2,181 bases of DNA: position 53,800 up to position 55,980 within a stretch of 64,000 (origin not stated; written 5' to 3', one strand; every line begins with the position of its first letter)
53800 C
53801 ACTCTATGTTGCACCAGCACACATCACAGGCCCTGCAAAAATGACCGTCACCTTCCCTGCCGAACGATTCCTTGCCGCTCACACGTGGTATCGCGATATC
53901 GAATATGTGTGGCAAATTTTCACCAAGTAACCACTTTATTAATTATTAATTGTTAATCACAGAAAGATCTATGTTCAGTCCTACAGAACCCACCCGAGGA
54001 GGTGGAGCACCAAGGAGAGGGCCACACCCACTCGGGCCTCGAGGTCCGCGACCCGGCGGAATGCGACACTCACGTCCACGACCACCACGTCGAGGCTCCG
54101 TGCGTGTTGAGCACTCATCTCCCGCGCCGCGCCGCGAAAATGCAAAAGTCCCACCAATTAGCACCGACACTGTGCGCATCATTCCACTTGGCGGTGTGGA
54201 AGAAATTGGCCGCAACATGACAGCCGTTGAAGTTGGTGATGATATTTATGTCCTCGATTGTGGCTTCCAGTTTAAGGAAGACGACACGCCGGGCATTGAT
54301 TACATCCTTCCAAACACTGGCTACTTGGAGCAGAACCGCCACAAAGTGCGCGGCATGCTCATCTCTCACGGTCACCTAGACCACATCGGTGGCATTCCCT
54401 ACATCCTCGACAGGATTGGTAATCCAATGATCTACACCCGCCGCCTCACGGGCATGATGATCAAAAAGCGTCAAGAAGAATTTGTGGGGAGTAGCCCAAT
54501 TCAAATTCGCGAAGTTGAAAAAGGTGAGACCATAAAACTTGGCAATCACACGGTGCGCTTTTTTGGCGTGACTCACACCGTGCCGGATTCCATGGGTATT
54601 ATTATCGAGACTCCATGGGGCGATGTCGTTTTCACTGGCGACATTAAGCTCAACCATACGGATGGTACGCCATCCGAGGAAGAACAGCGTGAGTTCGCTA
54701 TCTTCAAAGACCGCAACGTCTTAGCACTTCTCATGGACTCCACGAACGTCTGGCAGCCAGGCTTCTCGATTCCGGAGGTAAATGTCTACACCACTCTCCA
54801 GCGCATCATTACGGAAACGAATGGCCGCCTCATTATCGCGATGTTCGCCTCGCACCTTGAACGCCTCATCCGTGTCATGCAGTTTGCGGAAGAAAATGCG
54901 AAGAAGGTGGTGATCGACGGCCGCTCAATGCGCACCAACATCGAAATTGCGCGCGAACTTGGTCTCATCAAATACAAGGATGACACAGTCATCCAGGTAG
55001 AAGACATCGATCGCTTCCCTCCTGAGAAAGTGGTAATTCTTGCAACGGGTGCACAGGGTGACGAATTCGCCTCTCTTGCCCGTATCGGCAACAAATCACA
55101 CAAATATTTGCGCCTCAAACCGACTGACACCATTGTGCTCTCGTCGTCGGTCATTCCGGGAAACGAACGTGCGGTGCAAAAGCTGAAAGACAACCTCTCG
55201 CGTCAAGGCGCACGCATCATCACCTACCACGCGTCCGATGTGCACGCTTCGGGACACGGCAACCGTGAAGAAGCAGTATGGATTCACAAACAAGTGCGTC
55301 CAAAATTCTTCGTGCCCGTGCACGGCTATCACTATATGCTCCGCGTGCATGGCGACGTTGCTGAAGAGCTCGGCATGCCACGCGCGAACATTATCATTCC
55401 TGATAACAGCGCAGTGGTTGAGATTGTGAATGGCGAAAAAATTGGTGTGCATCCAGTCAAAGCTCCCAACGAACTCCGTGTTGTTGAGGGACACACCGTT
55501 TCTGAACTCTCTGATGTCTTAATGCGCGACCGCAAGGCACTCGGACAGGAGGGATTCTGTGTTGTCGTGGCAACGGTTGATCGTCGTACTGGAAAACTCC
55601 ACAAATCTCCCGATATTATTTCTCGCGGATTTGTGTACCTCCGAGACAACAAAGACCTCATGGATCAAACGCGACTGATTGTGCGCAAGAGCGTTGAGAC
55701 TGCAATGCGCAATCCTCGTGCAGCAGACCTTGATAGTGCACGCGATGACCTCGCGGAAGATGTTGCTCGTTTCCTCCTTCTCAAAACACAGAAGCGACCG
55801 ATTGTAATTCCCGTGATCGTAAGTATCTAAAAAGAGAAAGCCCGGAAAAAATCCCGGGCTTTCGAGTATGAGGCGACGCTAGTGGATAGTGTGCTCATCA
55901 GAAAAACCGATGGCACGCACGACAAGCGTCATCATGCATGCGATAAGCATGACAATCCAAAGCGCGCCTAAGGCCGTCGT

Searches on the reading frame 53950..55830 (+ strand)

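Call 11: search_protein_families(library=pfam, proteins=[window:53950-55830:+], max_evalue=0.001)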
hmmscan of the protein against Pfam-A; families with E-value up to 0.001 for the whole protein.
window:53950-55830:+ (626 aa): 5 families
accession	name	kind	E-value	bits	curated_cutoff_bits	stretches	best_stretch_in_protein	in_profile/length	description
PF22505.1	RNase_J_b_CASP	-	1.4e-41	141.6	27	1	291-416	1-126/126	Ribonuclease J, beta-CASP domain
PF17770.6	RNase_J_C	-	4e-23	82.8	23.8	1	525-626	2-102/102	Ribonuclease J C-terminal domain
PF00753.33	Lactamase_B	-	6.5e-13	49.5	22.7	1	88-240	6-158/196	Metallo-beta-lactamase superfamily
PF12706.13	Lactamase_B_2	-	1.8e-12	47.7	27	1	126-234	24-145/200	Beta-lactamase superfamily domain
PF07521.17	RMMBL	-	6.3e-05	23.3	21.6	1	430-483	10-62/63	Zn-dependent metallo-hydrolase RNA specificity domain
